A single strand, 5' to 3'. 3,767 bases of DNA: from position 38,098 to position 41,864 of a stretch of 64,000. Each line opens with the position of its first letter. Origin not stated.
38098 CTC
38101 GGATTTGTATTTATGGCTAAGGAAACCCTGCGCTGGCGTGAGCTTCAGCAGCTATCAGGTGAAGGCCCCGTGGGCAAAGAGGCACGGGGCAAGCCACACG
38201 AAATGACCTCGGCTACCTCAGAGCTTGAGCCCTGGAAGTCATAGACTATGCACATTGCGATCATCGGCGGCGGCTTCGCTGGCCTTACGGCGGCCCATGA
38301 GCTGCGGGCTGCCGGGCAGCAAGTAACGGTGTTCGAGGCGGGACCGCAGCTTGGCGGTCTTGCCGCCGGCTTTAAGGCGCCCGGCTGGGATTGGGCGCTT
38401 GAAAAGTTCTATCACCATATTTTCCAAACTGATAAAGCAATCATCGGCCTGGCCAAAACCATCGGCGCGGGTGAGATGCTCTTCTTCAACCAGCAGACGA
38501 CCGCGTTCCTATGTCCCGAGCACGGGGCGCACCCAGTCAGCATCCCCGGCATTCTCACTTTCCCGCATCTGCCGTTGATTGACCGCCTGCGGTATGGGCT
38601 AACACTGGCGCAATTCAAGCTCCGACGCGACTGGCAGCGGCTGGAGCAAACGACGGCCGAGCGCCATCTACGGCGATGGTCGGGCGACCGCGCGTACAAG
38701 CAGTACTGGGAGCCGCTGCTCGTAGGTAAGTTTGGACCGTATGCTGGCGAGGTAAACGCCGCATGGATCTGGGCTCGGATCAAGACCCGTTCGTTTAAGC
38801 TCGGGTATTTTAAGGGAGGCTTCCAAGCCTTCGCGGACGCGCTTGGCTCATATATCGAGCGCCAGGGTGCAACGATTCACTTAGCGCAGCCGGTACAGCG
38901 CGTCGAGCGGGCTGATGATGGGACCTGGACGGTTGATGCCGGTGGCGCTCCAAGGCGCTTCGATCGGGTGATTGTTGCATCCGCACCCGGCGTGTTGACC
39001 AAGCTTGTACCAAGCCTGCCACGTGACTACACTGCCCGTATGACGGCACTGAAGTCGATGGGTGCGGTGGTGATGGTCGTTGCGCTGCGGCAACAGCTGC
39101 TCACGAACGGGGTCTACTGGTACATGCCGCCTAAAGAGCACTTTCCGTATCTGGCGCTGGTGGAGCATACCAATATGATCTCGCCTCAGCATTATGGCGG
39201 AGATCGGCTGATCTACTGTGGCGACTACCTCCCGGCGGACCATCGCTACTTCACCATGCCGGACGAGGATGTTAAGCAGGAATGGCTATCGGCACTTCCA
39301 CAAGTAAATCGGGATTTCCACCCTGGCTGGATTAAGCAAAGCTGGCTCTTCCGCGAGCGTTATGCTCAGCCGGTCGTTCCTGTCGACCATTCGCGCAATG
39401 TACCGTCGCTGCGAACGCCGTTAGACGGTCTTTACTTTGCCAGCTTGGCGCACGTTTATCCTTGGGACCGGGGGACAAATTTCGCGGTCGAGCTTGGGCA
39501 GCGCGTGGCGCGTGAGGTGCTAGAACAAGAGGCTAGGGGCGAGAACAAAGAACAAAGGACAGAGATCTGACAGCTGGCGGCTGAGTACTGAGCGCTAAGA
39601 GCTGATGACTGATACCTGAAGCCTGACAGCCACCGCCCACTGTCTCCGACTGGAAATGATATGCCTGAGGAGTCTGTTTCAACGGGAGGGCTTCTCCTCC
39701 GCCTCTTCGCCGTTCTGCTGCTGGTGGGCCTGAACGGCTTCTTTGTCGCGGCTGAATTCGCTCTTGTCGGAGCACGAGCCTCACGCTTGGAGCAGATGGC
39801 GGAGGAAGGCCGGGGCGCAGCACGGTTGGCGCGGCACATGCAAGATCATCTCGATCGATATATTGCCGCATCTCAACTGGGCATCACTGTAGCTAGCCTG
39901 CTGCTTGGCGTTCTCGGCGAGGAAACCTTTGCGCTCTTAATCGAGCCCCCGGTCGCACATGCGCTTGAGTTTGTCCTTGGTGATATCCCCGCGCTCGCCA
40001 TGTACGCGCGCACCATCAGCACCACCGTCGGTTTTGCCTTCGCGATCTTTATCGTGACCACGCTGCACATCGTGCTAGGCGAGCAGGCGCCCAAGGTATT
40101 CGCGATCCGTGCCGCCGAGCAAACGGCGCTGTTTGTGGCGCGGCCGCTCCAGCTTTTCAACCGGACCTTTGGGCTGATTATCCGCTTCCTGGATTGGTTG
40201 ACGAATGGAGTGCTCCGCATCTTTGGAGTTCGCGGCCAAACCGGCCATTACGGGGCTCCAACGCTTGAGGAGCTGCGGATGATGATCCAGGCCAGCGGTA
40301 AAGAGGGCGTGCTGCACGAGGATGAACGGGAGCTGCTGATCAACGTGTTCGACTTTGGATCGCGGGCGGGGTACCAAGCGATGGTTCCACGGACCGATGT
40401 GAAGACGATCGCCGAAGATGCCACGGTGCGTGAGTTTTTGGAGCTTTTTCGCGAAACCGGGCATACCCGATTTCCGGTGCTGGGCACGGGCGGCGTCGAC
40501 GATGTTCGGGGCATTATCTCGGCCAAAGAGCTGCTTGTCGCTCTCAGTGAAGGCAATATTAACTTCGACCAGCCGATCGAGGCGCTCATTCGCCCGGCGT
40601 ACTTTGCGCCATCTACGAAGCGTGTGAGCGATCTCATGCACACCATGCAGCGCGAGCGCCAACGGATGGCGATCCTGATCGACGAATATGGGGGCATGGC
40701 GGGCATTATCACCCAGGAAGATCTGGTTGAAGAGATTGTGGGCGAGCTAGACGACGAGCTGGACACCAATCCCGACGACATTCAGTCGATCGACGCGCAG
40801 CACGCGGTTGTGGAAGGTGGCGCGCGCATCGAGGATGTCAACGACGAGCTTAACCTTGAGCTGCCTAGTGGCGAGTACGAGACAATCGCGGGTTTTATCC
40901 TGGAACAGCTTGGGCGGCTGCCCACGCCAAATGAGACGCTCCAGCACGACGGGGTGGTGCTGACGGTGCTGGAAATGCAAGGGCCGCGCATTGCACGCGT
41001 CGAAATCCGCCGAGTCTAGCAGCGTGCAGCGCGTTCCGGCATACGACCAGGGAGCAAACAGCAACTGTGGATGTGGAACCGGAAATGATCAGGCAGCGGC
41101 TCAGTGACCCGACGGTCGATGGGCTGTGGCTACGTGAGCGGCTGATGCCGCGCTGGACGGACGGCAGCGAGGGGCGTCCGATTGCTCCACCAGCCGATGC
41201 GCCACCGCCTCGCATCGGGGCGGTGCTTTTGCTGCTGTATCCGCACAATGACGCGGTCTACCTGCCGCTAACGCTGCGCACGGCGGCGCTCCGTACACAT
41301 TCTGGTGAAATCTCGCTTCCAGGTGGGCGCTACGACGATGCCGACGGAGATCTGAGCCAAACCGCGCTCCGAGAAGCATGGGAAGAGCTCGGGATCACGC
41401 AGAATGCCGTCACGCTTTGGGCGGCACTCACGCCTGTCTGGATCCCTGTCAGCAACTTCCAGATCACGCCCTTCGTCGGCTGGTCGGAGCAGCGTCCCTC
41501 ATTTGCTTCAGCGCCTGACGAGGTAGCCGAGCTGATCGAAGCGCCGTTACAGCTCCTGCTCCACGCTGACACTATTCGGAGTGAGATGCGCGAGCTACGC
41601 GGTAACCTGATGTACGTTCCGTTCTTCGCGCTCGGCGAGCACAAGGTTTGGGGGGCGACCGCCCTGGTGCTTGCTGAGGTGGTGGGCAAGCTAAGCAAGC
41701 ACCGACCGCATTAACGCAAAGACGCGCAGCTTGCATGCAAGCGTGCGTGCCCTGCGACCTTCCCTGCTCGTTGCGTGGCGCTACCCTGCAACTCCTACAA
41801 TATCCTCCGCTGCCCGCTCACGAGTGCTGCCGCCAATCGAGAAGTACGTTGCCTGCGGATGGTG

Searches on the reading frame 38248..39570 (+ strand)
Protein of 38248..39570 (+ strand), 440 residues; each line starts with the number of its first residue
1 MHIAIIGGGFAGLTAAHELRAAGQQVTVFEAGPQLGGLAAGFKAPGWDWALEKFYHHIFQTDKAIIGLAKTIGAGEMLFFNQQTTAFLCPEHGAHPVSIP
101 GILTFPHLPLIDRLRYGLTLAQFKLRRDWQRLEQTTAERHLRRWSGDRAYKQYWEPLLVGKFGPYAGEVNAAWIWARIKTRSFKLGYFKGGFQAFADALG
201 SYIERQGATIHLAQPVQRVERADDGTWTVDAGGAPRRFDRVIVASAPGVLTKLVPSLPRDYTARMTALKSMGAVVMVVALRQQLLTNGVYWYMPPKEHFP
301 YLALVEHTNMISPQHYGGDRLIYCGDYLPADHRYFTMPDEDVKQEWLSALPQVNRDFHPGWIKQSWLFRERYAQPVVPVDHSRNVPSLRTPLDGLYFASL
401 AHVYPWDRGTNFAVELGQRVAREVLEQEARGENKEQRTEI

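Call 52: search_protein_families(library=pfam, proteins=[window:38248-39570:+], max_evalue=0.001)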
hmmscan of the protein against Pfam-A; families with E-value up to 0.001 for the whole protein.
window:38248-39570:+ (440 aa): 10 families
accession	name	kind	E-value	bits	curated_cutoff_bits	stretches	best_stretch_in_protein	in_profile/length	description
PF01593.30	Amino_oxidase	-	1.5e-33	117.2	19.8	1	10-425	1-443/443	Flavin containing amine oxidoreductase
PF01266.30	DAO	-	1.9e-15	57.7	27.9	1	3-354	2-297/353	FAD dependent oxidoreductase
PF13450.12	NAD_binding_8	-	7.9e-12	45.7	21.9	1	5-60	1-54/68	NAD(P)-binding Rossmann-like domain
PF00070.33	Pyr_redox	-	1.2e-08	35.8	22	1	2-36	1-35/82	Pyridine nucleotide-disulphide oxidoreductase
PF00890.30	FAD_binding_2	-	5.2e-08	32.9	20.4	1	3-52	2-49/414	FAD binding domain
PF03486.20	HI0933_like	-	2.1e-07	31.1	50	1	2-36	2-36/244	HI0933-like protein Rossmann domain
PF07992.20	Pyr_redox_2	-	5.7e-07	29.7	26.1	1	1-34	1-34/291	Pyridine nucleotide-disulphide oxidoreductase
PF13454.12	NAD_binding_9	-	1.1e-05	25.9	21.8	0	204-245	111-152/155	FAD-NAD(P)-binding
PF01494.25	FAD_binding_3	-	1.2e-05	25.2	22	0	3-30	4-31/349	FAD binding domain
PF12831.13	FAD_oxidored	-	2.6e-05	24.1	27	1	3-40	2-39/416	FAD dependent oxidoreductase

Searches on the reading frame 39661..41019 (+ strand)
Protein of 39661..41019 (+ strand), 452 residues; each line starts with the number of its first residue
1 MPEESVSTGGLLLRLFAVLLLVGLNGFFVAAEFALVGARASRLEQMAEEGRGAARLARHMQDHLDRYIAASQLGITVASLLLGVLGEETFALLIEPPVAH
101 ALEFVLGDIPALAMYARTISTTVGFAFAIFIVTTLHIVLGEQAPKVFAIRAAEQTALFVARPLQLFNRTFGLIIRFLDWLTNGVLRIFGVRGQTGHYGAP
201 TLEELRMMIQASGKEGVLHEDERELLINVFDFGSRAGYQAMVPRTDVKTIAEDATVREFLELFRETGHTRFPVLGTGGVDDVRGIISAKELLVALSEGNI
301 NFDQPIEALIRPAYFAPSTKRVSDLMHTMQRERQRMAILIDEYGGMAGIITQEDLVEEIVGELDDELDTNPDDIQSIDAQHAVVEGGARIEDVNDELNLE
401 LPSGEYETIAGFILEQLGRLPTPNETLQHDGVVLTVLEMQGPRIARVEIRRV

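Call 52: search_protein_families(library=pfam, proteins=[window:39661-41019:+], max_evalue=0.001)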
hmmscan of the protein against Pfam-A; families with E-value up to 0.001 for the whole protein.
window:39661-41019:+ (452 aa): 3 families
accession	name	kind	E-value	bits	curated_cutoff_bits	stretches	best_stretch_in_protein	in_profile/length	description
PF01595.25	CNNM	-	5.2e-49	166.8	28.4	1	18-222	3-181/181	Cyclin M transmembrane N-terminal domain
PF03471.22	CorC_HlyC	-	3.4e-23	81.9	27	1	376-451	2-79/81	Transporter associated domain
PF00571.33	CBS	-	1.1e-17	64.5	24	2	242-296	4-56/57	CBS domain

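Call 53: find_homologous_proteins(query=window:39661-41019:+, max_evalue=1e-100)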
Query window:39661-41019:+ (452 aa): 275 proteins with E <= 1e-100 among 8000 candidates; the best 120 are listed.
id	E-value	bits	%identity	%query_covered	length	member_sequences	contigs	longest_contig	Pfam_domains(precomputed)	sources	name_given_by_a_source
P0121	1.9e-288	974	100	100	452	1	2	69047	PF01595.26,PF03471.23,PF00571.34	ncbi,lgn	-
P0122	1.6e-268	909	93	100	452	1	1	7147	PF01595.26,PF03471.23,PF00571.34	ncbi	-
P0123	3.1e-255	865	87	100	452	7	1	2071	PF01595.26,PF03471.23,PF00571.34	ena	-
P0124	1.3e-237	807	82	100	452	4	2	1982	PF01595.26,PF03471.23,PF00571.34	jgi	jgi:CBS domain containing-hemolysin-like protein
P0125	1.2e-233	794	81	98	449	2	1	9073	PF01595.26,PF03471.23,PF00571.34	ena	-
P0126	1.6e-233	793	80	99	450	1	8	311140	PF01595.26,PF03471.23,PF00571.34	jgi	jgi:CBS domain containing-hemolysin-like protein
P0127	1.6e-231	787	80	100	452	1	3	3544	PF01595.26,PF03471.23,PF00571.34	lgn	-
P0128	2.0e-231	786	80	100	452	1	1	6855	PF01595.26,PF03471.23,PF00571.34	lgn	-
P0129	3.2e-231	786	79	99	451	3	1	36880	PF01595.26,PF03471.23,PF00571.34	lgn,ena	-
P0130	5.5e-231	785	80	98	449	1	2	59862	PF01595.26,PF03471.23,PF00571.34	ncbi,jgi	jgi:CBS domain containing-hemolysin-like protein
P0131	6.3e-230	782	79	99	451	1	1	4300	PF01595.26,PF03471.23,PF00571.34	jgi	jgi:CBS domain containing-hemolysin-like protein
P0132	1.3e-229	781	79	99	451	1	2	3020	PF01595.26,PF03471.23,PF00571.34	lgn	-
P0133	2.9e-229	779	79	99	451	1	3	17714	PF01595.26,PF03471.23,PF00571.34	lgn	-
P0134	1.6e-227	774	77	100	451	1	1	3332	PF01595.26,PF03471.23,PF00571.34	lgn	-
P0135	2.7e-226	770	78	99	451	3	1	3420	PF01595.26,PF03471.23,PF00571.34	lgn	-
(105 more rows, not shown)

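Call 54: find_encoding_contigs(protein=P0122, flank=10000, max_places=2)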
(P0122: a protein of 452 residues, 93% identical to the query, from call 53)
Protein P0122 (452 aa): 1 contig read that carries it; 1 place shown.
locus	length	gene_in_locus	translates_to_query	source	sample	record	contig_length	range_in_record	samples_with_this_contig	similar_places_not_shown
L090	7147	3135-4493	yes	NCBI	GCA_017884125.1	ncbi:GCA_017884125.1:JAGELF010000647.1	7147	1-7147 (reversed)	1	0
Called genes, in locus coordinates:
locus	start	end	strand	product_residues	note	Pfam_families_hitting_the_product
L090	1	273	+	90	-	?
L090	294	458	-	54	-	-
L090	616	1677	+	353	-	PF03706:LPG_synthase_TM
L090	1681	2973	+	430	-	PF00070:Pyr_redox (weak), PF00890:FAD_binding_2, PF01266:DAO, PF01494:FAD_binding_3 (faint), PF01593:Amino_oxidase, PF07992:Pyr_redox_2 (weak), PF12831:FAD_oxidored (weak), PF13450:NAD_binding_8, +1 more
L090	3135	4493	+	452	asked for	PF01595:CNNM, PF00571:CBS, PF03471:CorC_HlyC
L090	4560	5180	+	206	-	PF00293:NUDIX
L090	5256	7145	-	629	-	?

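Call 55: find_encoding_contigs(protein=P0123, flank=10000, max_places=2)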
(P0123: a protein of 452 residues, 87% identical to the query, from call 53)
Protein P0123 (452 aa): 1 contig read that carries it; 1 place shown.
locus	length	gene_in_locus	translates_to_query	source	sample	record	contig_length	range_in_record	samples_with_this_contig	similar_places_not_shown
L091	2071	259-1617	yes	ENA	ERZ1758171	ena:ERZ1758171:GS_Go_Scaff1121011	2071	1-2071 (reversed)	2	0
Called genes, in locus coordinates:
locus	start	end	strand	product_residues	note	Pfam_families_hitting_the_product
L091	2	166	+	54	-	?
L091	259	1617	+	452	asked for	PF01595:CNNM, PF00571:CBS, PF03471:CorC_HlyC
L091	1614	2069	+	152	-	?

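Call 56: find_encoding_contigs(protein=P0126, flank=10000, max_places=3)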
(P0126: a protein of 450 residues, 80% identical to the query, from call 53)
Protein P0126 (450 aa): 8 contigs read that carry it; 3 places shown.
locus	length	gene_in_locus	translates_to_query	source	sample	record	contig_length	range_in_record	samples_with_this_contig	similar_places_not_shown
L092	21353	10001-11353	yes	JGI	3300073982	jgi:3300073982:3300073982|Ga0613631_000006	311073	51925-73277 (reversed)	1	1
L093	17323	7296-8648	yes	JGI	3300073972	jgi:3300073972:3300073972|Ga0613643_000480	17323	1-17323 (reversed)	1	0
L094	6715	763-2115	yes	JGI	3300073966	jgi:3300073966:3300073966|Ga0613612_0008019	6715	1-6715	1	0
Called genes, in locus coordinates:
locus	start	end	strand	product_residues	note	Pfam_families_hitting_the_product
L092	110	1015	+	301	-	PF18900:DUF5656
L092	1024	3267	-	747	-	PF01590:GAF, PF13185:GAF_2 (weak), PF13492:GAF_3 (weak), PF00512:HisKA, PF02518:HATPase_c, PF00072:Response_reg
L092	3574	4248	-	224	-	-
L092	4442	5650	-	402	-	PF01406:tRNA-synt_1e, PF00133:tRNA-synt_1, PF09334:tRNA-synt_1g (weak), PF09190:DALR_2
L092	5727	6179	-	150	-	-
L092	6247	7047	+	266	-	PF13489:Methyltransf_23, PF13847:Methyltransf_31 (weak), PF08241:Methyltransf_11, PF08242:Methyltransf_12, PF13649:Methyltransf_25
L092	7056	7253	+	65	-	-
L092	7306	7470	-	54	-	-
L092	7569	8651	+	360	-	PF03706:LPG_synthase_TM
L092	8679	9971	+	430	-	PF00890:FAD_binding_2 (weak), PF01266:DAO, PF01593:Amino_oxidase, PF13450:NAD_binding_8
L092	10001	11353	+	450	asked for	PF01595:CNNM, PF00571:CBS, PF03471:CorC_HlyC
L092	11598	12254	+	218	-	PF00293:NUDIX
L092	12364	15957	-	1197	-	PF02574:S-methyl_trans, PF00809:Pterin_bind, PF02607:B12-binding_2, PF02310:B12-binding, PF02965:Met_synt_B12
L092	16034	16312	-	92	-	-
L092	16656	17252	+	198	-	-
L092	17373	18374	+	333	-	PF00756:Esterase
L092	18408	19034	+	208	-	PF00657:Lipase_GDSL, PF13472:Lipase_GDSL_2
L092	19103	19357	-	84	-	-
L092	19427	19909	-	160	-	-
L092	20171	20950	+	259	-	PF00459:Inositol_P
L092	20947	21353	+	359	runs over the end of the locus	PF04055:Radical_SAM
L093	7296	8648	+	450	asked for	PF01595:CNNM, PF00571:CBS, PF03471:CorC_HlyC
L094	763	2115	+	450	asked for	PF01595:CNNM, PF00571:CBS, PF03471:CorC_HlyC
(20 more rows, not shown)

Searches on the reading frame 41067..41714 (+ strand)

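Call 52: search_protein_families(library=pfam, proteins=[window:41067-41714:+], max_evalue=0.001)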
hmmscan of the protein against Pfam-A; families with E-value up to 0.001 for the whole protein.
window:41067-41714:+ (215 aa): 1 family
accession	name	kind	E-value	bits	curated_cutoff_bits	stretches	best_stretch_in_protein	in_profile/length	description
PF00293.34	NUDIX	-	5.7e-09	36.5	21.1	1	53-156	6-110/134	NUDIX domain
